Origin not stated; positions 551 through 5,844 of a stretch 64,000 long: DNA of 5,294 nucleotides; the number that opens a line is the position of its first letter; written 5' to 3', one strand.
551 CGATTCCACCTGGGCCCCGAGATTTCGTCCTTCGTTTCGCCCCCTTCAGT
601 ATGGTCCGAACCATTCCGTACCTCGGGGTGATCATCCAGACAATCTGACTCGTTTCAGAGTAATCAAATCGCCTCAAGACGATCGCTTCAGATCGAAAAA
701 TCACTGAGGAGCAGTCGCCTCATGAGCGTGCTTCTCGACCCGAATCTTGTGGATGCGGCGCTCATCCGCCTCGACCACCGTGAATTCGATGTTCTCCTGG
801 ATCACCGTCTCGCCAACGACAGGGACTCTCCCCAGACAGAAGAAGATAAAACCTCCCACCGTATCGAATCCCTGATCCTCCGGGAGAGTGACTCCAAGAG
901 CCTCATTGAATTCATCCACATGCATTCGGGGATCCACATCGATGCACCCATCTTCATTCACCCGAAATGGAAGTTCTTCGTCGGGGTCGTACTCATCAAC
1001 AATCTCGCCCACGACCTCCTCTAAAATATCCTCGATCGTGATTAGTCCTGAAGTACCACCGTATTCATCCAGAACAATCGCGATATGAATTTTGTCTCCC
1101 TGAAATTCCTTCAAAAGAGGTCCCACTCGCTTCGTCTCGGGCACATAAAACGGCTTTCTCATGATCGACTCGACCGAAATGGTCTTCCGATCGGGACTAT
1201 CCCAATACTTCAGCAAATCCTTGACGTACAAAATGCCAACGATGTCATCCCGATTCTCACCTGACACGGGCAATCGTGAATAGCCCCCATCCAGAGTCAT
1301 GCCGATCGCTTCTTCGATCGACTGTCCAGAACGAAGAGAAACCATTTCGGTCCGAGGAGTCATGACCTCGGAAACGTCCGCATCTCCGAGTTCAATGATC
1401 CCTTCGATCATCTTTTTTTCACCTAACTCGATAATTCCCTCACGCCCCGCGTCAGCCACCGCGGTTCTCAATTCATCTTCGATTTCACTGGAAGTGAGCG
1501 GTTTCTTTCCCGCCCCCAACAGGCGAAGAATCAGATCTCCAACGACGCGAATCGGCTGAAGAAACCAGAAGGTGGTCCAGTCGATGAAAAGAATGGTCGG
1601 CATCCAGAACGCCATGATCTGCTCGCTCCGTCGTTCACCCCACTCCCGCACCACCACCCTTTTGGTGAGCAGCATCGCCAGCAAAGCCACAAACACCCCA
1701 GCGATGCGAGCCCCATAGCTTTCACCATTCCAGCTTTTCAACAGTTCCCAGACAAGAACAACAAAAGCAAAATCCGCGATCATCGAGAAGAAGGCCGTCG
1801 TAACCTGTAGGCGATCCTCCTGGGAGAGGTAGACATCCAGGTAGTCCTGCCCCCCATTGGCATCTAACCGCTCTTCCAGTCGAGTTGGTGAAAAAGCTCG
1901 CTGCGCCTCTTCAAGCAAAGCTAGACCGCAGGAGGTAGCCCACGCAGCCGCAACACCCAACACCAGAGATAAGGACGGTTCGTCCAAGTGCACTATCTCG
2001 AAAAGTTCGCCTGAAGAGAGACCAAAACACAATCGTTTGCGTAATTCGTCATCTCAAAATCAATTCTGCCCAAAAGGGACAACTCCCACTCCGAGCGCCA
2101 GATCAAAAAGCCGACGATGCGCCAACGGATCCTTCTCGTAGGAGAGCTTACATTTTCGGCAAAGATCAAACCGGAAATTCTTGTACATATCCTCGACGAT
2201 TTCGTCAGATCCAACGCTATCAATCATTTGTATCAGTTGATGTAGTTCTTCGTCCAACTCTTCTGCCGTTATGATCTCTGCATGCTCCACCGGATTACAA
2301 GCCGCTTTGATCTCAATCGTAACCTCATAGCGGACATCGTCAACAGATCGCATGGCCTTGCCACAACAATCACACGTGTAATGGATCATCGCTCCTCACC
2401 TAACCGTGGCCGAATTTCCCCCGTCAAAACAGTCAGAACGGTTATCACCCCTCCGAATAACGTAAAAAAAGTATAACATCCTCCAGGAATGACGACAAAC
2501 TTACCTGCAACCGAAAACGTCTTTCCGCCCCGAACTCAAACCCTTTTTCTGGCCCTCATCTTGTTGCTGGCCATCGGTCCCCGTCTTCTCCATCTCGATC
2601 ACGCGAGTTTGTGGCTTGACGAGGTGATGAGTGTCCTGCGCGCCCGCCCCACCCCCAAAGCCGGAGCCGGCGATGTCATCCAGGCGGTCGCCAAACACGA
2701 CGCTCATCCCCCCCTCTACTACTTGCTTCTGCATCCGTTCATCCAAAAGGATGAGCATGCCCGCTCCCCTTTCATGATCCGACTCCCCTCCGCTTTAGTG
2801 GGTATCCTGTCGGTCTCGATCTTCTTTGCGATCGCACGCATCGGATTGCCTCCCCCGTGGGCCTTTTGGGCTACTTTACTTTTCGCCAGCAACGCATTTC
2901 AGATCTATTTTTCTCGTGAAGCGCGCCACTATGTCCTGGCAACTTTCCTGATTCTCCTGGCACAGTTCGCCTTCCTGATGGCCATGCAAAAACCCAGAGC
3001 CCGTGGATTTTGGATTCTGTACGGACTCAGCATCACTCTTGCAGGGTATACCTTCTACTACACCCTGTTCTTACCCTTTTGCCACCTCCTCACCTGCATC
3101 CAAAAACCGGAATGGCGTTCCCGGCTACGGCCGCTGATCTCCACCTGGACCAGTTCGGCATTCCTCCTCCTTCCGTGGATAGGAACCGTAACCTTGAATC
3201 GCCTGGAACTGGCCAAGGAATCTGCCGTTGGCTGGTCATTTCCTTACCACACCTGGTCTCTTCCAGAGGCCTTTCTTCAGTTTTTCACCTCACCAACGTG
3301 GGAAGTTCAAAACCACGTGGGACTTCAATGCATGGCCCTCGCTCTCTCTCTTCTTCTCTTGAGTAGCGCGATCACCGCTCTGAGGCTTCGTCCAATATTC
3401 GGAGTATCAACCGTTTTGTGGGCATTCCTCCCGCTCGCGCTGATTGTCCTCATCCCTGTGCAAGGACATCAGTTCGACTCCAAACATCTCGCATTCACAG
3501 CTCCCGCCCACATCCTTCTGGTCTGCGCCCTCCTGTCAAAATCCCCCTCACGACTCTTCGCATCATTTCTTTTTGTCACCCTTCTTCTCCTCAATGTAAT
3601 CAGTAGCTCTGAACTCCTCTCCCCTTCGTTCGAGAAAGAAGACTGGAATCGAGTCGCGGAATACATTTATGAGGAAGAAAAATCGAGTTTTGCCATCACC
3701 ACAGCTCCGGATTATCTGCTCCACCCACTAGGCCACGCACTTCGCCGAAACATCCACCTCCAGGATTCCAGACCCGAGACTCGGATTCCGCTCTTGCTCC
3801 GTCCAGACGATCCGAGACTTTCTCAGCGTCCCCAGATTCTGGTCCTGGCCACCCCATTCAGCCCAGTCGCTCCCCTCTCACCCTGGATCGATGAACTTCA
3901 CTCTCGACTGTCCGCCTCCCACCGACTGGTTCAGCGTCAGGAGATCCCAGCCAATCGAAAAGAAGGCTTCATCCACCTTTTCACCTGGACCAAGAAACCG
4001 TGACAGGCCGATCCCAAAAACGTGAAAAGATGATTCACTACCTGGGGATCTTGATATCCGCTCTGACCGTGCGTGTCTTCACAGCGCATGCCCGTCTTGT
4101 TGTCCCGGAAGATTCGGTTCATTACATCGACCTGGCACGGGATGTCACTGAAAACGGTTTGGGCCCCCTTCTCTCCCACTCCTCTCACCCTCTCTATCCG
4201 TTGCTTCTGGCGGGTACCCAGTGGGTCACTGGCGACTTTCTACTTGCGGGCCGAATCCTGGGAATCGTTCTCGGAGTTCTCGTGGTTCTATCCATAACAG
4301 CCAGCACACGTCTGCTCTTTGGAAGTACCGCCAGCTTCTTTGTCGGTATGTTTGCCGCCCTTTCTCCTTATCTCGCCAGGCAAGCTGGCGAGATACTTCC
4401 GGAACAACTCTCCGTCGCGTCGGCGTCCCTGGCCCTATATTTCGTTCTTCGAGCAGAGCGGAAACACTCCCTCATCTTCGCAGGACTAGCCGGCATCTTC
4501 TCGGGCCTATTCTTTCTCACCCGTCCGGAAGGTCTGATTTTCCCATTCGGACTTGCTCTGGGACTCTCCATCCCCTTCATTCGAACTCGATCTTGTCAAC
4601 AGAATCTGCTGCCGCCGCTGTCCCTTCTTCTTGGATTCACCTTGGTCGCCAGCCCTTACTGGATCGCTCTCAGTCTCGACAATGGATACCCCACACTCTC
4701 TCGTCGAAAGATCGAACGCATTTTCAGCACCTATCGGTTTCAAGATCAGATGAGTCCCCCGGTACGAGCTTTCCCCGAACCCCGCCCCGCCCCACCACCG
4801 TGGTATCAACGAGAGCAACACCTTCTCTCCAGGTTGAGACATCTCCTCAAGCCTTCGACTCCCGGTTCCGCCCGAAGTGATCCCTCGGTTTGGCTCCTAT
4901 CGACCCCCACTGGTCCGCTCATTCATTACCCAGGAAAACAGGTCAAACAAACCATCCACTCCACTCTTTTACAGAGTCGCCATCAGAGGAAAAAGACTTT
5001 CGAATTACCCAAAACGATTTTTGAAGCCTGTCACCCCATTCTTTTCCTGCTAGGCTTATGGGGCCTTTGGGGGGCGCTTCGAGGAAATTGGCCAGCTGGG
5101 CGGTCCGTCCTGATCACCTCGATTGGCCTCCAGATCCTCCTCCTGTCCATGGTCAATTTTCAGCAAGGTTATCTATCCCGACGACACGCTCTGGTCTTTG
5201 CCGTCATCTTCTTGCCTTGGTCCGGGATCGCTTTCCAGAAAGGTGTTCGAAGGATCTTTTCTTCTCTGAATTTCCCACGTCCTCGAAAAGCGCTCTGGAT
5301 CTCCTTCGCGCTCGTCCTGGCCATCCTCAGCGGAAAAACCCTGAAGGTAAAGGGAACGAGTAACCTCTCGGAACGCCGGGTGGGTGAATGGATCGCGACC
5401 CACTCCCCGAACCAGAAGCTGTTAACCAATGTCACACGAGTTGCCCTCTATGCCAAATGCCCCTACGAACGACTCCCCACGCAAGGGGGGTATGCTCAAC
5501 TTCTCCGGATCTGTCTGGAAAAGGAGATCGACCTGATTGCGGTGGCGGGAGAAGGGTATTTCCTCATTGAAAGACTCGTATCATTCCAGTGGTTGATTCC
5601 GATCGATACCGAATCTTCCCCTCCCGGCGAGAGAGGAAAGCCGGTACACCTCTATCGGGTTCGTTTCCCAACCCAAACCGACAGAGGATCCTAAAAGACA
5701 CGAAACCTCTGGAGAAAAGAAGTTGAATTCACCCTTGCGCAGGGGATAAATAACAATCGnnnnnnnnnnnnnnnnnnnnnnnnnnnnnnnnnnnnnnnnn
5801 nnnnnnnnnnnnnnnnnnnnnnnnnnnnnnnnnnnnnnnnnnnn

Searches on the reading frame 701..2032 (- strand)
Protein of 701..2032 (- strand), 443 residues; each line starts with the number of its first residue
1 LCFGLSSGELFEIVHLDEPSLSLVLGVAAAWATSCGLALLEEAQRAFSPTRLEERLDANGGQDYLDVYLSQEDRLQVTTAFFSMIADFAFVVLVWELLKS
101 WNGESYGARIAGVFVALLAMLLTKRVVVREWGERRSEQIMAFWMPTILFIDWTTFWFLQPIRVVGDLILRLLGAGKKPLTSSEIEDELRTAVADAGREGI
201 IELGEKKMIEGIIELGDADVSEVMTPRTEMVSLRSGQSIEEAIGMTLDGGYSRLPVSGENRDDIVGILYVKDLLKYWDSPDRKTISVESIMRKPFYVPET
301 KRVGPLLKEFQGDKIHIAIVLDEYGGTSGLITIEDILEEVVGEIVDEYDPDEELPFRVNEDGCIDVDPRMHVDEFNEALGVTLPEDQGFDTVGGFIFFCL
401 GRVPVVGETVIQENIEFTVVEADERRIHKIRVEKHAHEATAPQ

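Call 73: search_protein_families(library=pfam, proteins=[window:701-2032:-], max_evalue=0.00001)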
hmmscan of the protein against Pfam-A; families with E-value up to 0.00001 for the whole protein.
window:701-2032:- (443 aa): 3 families
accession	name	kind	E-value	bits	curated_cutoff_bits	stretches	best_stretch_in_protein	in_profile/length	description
PF03471.22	CorC_HlyC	-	7.5e-22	77.6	27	1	359-434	3-79/81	Transporter associated domain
PF00571.33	CBS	-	9.9e-17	61.5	24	2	220-276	1-54/57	CBS domain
PF01595.25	CNNM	-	2.1e-10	41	28.4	1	37-202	13-178/181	Cyclin M transmembrane N-terminal domain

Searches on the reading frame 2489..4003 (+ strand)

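Call 73: search_protein_families(library=pfam, proteins=[window:2489-4003:+], max_evalue=0.00001)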
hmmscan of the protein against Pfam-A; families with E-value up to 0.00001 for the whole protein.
window:2489-4003:+ (504 aa): 1 family
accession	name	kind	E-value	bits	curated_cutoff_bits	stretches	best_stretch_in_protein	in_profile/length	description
PF13231.12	PMT_2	-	1e-06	29.5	26.1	1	93-217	20-142/160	Dolichyl-phosphate-mannose-protein mannosyltransferase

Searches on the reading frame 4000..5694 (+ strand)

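Call 73: search_protein_families(library=pfam, proteins=[window:4000-5694:+], max_evalue=0.00001)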
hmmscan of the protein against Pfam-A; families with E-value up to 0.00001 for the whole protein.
window:4000-5694:+ (564 aa): 1 family
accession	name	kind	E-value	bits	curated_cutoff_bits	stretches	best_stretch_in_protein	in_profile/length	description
PF13231.12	PMT_2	-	2.9e-11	44.3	26.1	1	64-221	4-158/160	Dolichyl-phosphate-mannose-protein mannosyltransferase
